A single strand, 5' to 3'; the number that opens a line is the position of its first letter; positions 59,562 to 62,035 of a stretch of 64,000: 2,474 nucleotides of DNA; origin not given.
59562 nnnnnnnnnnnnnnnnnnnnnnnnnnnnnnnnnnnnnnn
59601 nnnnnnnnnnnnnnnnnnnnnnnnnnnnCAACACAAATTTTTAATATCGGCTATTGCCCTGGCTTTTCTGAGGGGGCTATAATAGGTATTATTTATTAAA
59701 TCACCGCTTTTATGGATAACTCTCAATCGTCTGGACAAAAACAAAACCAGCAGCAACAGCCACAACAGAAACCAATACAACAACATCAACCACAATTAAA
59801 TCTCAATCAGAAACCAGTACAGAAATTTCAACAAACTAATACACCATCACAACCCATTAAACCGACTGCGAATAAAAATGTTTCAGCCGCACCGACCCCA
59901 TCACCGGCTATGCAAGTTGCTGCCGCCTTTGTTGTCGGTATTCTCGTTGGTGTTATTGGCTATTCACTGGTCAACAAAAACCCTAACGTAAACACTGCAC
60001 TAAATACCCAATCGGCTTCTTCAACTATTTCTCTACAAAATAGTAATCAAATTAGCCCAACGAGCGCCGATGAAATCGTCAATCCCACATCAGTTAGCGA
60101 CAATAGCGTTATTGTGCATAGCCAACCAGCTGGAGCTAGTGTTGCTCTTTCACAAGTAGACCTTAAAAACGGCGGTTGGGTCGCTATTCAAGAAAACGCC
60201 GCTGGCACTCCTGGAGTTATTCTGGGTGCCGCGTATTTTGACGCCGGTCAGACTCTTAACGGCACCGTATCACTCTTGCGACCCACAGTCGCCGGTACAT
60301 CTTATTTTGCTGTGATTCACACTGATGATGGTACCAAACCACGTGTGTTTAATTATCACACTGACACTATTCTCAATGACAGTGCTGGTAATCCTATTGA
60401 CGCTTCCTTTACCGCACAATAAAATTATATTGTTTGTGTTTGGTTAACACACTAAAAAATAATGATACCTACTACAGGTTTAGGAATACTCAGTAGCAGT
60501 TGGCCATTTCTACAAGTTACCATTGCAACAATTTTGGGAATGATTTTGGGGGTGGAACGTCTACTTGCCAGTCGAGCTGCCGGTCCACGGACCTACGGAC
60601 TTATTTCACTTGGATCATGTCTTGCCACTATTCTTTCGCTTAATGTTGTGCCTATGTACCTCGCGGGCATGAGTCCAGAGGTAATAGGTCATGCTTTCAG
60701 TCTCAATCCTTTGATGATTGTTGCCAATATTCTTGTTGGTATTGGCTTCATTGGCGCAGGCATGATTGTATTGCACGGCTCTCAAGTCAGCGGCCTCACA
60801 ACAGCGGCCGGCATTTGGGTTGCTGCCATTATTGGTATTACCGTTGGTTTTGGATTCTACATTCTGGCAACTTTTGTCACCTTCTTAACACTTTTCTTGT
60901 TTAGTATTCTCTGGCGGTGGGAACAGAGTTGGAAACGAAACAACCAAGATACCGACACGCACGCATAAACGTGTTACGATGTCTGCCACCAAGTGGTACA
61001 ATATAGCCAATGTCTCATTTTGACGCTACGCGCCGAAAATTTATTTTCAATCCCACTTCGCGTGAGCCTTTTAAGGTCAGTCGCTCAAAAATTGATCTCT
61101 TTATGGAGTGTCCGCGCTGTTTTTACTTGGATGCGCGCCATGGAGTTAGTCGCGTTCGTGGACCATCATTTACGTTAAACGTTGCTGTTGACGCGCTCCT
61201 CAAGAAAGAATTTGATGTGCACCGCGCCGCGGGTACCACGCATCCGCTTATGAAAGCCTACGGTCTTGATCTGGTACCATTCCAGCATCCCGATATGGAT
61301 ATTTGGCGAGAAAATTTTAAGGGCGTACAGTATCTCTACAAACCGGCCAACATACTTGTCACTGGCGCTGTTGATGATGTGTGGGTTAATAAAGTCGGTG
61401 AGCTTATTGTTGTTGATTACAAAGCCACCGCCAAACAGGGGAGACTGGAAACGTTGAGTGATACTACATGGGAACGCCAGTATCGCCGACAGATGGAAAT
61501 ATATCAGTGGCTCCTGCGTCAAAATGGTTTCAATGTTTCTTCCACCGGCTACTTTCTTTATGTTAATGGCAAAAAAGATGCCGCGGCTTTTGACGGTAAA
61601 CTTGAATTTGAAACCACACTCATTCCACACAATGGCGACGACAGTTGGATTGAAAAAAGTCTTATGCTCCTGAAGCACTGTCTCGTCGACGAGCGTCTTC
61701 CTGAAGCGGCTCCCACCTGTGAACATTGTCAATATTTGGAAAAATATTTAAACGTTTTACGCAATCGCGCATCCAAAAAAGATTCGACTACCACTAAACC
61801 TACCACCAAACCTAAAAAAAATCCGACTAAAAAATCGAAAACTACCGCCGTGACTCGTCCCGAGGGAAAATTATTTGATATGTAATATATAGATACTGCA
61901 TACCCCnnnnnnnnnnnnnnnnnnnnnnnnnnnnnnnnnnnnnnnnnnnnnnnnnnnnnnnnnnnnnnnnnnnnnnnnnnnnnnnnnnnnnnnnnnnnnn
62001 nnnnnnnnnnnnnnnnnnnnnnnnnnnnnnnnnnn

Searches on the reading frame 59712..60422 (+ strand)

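Call 61: search_protein_families(library=pfam, proteins=[window:59712-60422:+], max_evalue=0.00001)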
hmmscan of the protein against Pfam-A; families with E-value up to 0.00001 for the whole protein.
window:59712-60422:+ (236 aa): 1 family
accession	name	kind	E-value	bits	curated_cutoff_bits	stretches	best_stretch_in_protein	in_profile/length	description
PF23951.1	DUF7282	-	2.6e-12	47.3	27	1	132-219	2-91/112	Domain of unknown function (DUF7282)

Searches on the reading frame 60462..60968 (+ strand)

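Call 61: search_protein_families(library=pfam, proteins=[window:60462-60968:+], max_evalue=0.00001)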
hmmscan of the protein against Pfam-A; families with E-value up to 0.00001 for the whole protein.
window:60462-60968:+ (168 aa): 1 family
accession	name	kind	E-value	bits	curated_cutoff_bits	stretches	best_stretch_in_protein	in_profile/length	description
PF02308.21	MgtC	-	6.4e-30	104.4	31.4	1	20-153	2-118/121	MgtC family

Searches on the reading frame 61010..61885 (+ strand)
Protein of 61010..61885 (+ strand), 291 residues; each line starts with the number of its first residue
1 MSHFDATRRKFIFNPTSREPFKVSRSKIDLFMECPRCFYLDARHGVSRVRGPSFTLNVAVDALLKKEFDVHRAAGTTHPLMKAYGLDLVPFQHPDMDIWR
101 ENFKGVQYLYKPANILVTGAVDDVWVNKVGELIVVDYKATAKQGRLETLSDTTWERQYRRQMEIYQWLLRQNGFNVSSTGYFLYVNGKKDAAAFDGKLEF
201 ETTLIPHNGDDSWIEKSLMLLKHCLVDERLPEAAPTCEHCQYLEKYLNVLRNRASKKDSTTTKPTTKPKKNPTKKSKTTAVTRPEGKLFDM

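Call 61: search_protein_families(library=pfam, proteins=[window:61010-61885:+], max_evalue=0.00001)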
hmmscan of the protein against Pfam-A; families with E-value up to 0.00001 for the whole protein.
window:61010-61885:+ (291 aa): 1 family
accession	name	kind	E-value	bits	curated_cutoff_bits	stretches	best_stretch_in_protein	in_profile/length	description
PF12705.13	PDDEXK_1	-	1.3e-11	45.4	22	1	104-242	120-242/247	PD-(D/E)XK nuclease superfamily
